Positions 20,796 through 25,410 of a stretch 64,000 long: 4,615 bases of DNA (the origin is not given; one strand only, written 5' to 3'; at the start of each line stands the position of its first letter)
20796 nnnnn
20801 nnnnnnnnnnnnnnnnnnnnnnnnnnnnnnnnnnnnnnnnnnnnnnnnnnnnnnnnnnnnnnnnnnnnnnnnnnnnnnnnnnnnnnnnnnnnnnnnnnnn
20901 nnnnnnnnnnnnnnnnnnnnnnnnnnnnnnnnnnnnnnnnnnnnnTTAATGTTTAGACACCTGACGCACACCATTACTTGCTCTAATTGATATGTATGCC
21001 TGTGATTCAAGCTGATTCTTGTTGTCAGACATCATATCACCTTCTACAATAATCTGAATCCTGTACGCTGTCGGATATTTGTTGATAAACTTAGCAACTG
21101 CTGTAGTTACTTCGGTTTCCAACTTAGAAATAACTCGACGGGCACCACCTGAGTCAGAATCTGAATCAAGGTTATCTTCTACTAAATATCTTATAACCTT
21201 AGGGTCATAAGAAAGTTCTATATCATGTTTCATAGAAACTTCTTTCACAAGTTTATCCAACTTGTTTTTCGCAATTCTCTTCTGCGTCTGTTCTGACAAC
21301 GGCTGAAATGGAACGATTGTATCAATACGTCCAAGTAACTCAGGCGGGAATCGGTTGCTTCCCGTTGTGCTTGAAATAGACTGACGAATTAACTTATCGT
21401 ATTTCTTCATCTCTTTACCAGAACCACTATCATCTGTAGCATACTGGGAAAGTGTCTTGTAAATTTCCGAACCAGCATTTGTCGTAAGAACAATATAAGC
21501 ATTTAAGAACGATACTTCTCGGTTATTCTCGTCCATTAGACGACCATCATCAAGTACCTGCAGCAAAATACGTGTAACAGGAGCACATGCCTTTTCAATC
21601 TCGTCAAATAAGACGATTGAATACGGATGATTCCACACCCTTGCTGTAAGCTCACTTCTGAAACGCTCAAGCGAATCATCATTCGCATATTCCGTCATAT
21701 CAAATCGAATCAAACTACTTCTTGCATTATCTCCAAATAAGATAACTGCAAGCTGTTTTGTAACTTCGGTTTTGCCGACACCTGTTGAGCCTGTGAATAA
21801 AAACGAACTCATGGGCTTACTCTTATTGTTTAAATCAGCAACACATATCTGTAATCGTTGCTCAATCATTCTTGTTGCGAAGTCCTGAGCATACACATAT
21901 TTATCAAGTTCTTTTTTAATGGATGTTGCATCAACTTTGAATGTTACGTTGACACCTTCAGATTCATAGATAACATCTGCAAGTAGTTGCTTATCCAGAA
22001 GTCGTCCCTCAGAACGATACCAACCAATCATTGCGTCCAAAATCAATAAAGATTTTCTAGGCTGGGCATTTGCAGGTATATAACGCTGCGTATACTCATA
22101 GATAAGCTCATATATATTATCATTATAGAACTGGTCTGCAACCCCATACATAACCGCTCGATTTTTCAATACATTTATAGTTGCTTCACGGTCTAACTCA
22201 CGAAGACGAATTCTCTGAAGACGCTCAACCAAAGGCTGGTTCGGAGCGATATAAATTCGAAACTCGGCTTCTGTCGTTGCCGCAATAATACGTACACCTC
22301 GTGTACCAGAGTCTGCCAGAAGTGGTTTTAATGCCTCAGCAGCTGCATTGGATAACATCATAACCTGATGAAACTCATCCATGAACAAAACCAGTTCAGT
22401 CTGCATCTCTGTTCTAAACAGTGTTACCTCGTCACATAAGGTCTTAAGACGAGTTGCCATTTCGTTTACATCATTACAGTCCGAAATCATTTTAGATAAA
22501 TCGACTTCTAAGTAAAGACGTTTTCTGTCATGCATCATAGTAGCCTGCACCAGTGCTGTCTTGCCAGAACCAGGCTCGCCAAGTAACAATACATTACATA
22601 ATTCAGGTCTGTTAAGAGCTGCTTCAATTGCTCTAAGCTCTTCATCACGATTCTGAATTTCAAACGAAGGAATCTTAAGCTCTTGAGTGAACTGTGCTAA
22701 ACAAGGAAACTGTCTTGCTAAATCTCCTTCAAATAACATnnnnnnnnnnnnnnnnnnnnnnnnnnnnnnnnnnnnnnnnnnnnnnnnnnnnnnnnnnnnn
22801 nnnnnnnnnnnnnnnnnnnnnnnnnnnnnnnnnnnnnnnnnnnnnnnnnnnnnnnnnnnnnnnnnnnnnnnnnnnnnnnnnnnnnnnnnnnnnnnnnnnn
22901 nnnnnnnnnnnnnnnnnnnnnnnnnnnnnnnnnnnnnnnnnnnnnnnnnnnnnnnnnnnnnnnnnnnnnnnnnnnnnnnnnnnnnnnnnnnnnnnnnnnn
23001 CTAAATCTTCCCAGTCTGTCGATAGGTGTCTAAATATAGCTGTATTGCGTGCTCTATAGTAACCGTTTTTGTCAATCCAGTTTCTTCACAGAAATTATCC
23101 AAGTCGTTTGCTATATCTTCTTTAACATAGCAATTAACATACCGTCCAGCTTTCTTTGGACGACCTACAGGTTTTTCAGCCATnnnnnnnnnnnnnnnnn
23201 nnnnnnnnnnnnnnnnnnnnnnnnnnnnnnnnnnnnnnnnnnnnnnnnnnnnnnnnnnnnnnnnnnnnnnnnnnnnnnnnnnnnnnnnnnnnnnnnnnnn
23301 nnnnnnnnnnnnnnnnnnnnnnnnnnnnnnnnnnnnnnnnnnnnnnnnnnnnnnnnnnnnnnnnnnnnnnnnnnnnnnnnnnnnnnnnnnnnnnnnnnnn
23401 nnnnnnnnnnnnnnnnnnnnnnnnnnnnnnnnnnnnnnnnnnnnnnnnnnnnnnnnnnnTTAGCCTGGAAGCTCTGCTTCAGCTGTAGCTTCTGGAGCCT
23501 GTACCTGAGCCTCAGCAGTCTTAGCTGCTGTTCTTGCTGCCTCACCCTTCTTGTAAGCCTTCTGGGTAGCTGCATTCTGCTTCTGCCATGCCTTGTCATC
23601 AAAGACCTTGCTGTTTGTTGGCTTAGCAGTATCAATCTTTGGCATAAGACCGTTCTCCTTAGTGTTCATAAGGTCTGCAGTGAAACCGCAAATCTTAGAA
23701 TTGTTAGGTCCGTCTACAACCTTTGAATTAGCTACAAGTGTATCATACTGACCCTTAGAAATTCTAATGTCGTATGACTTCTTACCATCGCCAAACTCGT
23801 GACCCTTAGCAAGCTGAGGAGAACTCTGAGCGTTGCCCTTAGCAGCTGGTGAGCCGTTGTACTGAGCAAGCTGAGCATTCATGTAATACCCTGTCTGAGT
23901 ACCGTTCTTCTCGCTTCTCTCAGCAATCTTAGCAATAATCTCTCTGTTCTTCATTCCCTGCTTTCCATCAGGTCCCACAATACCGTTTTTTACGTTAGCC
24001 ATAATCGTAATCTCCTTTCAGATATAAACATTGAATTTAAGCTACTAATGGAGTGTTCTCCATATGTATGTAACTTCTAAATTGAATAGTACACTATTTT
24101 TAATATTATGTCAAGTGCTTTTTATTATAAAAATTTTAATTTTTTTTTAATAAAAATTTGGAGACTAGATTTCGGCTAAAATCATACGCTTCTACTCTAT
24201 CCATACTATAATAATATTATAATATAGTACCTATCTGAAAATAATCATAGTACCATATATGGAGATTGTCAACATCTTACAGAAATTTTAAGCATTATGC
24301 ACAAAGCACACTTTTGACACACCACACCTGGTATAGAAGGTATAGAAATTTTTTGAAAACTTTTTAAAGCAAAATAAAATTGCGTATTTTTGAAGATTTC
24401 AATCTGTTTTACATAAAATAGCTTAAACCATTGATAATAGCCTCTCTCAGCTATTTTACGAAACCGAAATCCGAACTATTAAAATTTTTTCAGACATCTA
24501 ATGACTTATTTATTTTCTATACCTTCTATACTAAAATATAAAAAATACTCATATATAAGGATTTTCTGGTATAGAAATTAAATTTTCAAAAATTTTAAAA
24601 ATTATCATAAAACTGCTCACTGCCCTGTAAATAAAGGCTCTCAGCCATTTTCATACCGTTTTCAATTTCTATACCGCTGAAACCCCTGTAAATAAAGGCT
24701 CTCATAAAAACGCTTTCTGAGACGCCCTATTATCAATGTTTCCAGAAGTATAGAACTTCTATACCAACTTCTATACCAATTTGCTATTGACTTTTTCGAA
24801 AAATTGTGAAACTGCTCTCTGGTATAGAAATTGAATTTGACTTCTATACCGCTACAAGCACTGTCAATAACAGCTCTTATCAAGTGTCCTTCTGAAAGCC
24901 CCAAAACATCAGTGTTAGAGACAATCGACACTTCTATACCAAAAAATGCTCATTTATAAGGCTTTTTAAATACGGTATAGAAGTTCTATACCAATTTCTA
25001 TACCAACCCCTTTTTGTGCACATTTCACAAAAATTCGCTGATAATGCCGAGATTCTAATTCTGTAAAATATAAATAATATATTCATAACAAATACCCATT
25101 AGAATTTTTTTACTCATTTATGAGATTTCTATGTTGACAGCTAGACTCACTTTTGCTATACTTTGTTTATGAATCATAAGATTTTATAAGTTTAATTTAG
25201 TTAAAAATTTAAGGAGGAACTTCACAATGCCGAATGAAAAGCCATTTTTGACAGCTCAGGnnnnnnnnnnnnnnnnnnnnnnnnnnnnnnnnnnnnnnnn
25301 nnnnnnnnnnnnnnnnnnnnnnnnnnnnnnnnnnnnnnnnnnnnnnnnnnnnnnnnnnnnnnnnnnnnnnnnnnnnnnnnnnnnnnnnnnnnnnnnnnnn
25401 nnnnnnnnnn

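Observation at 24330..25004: Dense iteron field upstream of HTH + primase-helicase operon: candidate origin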

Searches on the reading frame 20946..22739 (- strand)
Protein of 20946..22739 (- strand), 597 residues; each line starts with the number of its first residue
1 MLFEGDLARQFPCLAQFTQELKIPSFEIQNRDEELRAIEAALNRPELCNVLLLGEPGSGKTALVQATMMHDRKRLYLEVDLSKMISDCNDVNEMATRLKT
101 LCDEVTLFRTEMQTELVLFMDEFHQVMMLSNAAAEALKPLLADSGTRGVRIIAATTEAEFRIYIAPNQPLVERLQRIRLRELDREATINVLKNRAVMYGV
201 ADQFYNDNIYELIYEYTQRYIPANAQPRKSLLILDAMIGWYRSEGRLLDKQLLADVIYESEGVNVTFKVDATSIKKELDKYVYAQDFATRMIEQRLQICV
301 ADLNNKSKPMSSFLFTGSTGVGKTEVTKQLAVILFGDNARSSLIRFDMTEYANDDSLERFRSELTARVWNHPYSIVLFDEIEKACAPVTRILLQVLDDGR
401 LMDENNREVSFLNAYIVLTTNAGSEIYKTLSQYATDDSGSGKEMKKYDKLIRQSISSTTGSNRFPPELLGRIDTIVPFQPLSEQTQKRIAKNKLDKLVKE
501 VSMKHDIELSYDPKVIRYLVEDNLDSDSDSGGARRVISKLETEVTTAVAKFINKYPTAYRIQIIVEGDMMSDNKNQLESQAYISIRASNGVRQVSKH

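Call 7: search_protein_families(library=pfam, proteins=[window:20946-22739:-], max_evalue=0.01)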
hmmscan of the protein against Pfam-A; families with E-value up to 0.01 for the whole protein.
window:20946-22739:- (597 aa): 33 families (the best 25 are shown)
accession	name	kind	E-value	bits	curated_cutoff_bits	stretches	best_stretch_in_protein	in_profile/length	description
PF07724.20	AAA_2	-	1.2e-36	126.7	27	1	308-475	1-166/166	AAA domain (Cdc48 subfamily)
PF00004.35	AAA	-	1.3e-16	61.7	21.2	2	50-160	1-111/131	ATPase family associated with various cellular activities (AAA)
PF07728.20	AAA_5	-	1.3e-12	48.4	22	1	313-424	2-125/139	AAA domain (dynein-related subfamily)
PF13191.12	AAA_16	-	6.2e-11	43.5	32.6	1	31-76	5-57/167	AAA ATPase domain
PF13173.12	AAA_14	-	1.5e-08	35.1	27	0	314-384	6-74/129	AAA domain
PF01637.24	ATPase_2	-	2.7e-08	34.3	33.2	0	30-68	3-41/225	ATPase domain predominantly from Archaea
PF05496.18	RuvB_N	-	7.8e-08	32.7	27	0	37-127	22-97/159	Holliday junction DNA helicase RuvB P-loop domain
PF12775.13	AAA_7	-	2.1e-07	31.1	25.8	1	49-125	35-111/181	P-loop containing dynein motor region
PF13401.12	AAA_22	-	7.7e-07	29.9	27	0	50-155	8-123/130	AAA domain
PF10431.15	ClpB_D2-small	-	3.1e-06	27.6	21.9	1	481-552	1-68/81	C-terminal, D2-small domain, of ClpB protein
PF13479.12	AAA_24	-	4.5e-06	27.1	27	0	313-391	5-83/195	AAA domain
PF00158.32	Sigma54_activat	-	5.6e-06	26.6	20.2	0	40-71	17-46/168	Sigma-54 interaction domain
PF20720.3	nSTAND3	-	6.3e-06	26.4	27.2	0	50-94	20-60/155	Novel STAND NTPase 3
PF06309.17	Torsin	-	1.5e-05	25.5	27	1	268-369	13-114/127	Torsin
PF01443.25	Viral_helicase1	-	3.3e-05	24.2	21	0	316-383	4-70/228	Viral superfamily 1 RNA helicase core domain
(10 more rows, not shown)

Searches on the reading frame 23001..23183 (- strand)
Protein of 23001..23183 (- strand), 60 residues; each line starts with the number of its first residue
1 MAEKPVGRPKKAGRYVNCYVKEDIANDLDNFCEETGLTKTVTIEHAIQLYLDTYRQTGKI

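Call 23: search_protein_families(library=phrogs, proteins=[window:23001-23183:-], max_evalue=0.001)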
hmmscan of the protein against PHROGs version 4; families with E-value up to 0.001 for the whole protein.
window:23001-23183:- (60 aa): 1 family
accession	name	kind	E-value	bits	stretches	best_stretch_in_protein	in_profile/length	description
phrog_876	-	transcription regulation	3.9e-06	27.6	1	3-57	55-111/239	transcriptional repressor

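Call 39: search_protein_families(library=ncbifam, proteins=[window:23001-23183:-], max_evalue=0.001)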
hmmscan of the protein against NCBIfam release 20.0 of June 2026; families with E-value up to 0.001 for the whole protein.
window:23001-23183:- (60 aa): 2 families
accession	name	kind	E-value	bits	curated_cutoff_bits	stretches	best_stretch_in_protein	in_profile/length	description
NF010256.0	PRK13702.1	subfamily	1.4e-05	25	87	1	6-48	34-76/85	replication regulatory protein RepA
NF048017.1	antitoxin_RelB_like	equivalog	0.0009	19.4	50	0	21-53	3-35/70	type II toxin-antitoxin system RelB family antitoxin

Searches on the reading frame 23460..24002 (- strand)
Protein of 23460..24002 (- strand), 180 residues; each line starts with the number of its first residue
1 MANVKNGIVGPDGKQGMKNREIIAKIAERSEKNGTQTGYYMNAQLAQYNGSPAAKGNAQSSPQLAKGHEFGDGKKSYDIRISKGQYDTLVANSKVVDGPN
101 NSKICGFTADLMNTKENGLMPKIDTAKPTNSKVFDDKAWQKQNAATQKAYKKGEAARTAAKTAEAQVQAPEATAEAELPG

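Call 7: search_protein_families(library=pfam, proteins=[window:23460-24002:-], max_evalue=0.01)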
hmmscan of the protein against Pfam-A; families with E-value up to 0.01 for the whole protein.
window:23460-24002:- (180 aa): 0 families

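Call 23: search_protein_families(library=phrogs, proteins=[window:23460-24002:-], max_evalue=0.001)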
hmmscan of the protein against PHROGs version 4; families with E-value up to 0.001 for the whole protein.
window:23460-24002:- (180 aa): 0 families

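Call 39: search_protein_families(library=ncbifam, proteins=[window:23460-24002:-], max_evalue=0.001)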
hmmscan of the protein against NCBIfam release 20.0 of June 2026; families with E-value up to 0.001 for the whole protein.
window:23460-24002:- (180 aa): 0 families

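Call 69: search_solved_structures(query=window:23460-23999:-, max_evalue=1)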
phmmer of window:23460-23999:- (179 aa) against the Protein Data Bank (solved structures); distinct sequences matched with E-value up to 1: 0.

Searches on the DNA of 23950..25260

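Call 74: search_rna_families(source=window, start=23950, end=25260, threshold=evalue, max_evalue=1)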
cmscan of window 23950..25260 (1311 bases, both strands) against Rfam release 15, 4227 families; matches with E-value up to 1: 1.
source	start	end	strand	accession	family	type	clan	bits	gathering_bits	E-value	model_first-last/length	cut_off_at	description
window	24870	25049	-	RF02409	snoR125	Gene; snRNA; snoRNA; CD-box;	-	28.7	100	0.00029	1-200/200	no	Small nucleolar RNA snoR125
